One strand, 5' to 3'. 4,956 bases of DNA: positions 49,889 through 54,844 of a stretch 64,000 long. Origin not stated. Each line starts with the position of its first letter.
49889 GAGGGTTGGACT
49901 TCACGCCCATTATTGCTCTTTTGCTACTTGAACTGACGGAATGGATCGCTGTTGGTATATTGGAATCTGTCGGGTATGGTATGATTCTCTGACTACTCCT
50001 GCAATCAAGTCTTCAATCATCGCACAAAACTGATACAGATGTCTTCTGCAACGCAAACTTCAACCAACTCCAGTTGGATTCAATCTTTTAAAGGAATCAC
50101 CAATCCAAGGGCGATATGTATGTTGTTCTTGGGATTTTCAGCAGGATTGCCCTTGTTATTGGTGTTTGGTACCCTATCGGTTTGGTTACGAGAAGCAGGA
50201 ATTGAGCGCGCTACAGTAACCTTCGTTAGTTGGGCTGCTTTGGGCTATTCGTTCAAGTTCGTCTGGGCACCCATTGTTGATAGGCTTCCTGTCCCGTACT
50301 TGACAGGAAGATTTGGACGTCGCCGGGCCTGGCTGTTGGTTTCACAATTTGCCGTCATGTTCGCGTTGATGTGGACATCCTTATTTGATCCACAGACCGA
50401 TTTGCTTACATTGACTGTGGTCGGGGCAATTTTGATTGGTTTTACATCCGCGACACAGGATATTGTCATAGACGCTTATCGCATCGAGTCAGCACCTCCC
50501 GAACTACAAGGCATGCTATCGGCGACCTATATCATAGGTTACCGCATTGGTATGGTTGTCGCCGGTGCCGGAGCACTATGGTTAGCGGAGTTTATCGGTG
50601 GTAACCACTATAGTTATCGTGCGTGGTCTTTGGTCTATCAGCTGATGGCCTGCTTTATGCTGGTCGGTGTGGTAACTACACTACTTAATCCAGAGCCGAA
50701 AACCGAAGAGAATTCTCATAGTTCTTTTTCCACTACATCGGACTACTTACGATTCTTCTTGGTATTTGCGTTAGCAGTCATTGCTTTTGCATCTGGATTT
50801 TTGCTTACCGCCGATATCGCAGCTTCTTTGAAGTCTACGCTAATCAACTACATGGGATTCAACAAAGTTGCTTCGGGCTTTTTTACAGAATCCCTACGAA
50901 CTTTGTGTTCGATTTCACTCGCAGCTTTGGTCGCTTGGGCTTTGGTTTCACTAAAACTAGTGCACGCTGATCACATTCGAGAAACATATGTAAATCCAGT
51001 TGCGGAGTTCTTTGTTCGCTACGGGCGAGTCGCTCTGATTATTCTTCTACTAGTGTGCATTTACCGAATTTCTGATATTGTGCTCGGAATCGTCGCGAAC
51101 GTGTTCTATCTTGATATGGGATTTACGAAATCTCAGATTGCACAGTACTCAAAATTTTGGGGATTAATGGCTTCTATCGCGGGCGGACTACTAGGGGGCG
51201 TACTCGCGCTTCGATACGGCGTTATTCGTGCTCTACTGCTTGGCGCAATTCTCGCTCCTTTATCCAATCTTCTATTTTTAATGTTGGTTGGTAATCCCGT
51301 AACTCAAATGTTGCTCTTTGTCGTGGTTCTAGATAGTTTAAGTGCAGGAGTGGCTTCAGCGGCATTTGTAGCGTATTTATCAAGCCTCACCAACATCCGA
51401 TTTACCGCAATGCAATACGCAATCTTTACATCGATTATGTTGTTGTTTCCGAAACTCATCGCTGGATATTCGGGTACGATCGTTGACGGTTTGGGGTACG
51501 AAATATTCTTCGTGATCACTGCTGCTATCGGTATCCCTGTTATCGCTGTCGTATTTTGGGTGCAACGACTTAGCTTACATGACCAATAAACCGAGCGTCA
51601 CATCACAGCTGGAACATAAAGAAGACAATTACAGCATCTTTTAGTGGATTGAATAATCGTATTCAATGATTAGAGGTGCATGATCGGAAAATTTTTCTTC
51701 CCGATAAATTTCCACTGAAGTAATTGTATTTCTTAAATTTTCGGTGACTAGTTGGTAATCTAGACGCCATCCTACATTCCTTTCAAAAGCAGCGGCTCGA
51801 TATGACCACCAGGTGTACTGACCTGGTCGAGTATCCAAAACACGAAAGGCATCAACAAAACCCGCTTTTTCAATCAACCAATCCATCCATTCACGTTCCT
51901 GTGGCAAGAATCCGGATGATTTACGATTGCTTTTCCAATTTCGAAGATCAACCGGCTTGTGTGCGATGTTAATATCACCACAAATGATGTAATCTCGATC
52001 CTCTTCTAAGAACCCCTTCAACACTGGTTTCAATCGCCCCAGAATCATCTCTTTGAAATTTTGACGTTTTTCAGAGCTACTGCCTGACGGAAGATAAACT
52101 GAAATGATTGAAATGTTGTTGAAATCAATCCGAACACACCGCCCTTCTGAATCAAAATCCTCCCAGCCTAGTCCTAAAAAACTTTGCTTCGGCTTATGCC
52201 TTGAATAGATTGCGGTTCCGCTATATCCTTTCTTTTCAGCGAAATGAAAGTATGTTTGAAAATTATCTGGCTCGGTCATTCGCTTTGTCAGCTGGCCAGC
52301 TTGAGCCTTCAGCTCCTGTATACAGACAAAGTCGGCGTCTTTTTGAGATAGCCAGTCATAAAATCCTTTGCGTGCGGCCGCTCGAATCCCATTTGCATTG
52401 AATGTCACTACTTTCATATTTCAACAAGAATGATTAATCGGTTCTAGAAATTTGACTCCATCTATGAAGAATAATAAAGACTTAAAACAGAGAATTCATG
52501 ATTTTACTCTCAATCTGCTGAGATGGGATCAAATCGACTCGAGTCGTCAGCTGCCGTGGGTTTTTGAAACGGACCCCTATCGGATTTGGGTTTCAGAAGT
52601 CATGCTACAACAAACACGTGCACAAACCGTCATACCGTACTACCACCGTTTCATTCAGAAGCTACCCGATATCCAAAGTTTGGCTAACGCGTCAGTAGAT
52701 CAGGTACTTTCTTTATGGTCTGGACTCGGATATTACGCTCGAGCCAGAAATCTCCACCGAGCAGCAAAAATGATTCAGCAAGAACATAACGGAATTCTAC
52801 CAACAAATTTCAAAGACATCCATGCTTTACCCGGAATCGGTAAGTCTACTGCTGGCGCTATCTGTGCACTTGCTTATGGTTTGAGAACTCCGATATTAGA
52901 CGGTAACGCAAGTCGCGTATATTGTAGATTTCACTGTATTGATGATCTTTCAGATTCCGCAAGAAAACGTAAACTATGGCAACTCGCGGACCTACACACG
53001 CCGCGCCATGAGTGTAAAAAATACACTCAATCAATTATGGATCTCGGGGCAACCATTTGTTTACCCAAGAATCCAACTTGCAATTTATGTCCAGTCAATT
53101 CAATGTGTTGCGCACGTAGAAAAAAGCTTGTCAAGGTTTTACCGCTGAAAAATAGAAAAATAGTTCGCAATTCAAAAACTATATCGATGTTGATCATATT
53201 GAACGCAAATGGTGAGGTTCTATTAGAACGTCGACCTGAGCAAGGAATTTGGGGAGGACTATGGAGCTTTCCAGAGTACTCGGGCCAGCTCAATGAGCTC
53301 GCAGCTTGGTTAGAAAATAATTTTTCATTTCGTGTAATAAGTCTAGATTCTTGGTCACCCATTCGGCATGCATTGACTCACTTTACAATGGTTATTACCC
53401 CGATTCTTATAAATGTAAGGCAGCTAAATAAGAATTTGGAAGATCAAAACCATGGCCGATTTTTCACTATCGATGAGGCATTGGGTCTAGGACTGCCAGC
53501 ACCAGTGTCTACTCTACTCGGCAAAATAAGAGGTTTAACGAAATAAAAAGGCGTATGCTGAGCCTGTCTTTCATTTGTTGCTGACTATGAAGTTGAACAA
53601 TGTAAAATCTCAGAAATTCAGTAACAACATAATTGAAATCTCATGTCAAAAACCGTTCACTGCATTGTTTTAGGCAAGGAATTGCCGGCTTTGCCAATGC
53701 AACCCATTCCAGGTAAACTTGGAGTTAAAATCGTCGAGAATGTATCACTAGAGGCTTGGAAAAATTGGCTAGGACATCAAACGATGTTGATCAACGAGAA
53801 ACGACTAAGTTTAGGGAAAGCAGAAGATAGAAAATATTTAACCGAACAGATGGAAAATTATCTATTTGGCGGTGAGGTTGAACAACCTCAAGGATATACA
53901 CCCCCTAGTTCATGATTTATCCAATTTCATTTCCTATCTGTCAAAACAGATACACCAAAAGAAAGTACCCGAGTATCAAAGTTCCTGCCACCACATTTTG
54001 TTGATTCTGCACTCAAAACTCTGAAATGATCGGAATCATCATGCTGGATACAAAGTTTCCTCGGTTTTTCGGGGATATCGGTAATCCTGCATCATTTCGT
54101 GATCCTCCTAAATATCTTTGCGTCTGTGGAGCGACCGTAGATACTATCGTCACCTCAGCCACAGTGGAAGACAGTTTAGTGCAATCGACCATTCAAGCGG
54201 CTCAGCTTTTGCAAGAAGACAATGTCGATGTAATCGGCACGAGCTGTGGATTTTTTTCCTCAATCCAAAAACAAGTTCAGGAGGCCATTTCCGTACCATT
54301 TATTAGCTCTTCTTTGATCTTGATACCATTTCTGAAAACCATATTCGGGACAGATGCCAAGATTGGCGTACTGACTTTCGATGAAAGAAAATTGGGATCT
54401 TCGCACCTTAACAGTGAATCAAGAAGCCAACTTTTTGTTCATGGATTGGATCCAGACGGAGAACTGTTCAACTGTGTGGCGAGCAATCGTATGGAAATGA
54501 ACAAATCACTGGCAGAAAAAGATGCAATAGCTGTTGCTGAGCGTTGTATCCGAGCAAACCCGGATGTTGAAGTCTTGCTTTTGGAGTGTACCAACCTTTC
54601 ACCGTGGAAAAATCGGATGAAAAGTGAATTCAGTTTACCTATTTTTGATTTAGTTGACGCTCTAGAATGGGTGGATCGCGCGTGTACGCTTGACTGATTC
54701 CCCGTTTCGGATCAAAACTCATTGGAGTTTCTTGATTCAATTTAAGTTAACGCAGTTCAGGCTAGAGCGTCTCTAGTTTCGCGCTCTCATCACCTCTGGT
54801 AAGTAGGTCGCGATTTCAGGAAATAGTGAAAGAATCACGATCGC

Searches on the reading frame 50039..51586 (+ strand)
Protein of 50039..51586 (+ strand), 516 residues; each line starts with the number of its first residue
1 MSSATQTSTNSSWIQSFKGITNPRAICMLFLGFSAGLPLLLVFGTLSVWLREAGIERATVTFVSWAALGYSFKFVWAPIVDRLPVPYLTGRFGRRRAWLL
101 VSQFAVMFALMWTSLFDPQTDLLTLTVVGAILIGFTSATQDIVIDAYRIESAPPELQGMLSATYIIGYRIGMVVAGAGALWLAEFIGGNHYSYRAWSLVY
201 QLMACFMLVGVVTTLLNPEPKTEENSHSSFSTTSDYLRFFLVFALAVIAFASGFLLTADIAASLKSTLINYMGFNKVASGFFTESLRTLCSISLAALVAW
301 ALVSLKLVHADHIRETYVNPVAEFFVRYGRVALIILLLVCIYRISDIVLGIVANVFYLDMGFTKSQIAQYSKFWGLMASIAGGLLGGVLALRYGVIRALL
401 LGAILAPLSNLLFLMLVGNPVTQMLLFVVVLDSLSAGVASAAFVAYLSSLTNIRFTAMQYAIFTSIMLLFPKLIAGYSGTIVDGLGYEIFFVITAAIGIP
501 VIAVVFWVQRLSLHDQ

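Call 43: search_protein_families(library=ncbifam, proteins=[window:50039-51586:+], max_evalue=1e-10)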
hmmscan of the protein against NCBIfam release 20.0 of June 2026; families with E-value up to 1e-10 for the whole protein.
window:50039-51586:+ (516 aa): 4 families
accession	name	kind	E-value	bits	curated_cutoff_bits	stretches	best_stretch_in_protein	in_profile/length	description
TIGR00901.2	2A0125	subfamily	3.2e-149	497.1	350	1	21-508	2-417/417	AmpG family muropeptide MFS transporter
NF008867.0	PRK11902.1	equivalog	2.9e-68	230.8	656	2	21-301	11-282/419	muropeptide transporter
NF008238.0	PRK11010.1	equivalog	2.4e-66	224.6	756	2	18-298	7-278/492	muropeptide MFS transporter AmpG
TIGR02718.1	sider_RhtX_FptX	subfamily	4.8e-26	91.6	356.15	1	29-271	7-237/390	RhtX/FptX family siderophore transporter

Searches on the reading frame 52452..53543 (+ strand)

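Call 43: search_protein_families(library=ncbifam, proteins=[window:52452-53543:+], max_evalue=1e-10)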
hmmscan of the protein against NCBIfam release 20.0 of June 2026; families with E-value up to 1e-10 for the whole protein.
window:52452-53543:+ (364 aa): 4 families
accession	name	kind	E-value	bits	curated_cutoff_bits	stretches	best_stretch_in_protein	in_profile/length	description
NF008132.0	PRK10880.1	equivalog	4.5e-100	335.1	427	1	16-360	5-346/351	A/G-specific adenine glycosylase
TIGR01084.1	mutY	equivalog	1.6e-97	326.4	286.5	1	18-287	2-273/277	A/G-specific adenine glycosylase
NF010488.0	PRK13910.1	equivalog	1e-38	133.4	471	1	50-281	1-224/290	adenine-specific DNA glycosylase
TIGR01083.1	nth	equivalog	1.4e-17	64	211.7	1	40-210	25-192/192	endonuclease III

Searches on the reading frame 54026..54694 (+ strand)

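Call 43: search_protein_families(library=ncbifam, proteins=[window:54026-54694:+], max_evalue=1e-10)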
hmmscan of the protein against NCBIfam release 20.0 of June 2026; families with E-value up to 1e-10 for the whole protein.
window:54026-54694:+ (223 aa): 1 family
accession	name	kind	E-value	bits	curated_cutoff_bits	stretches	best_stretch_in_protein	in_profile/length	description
NF005679.0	PRK07475.1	subfamily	5.3e-60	202.8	231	1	2-219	17-236/246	hypothetical protein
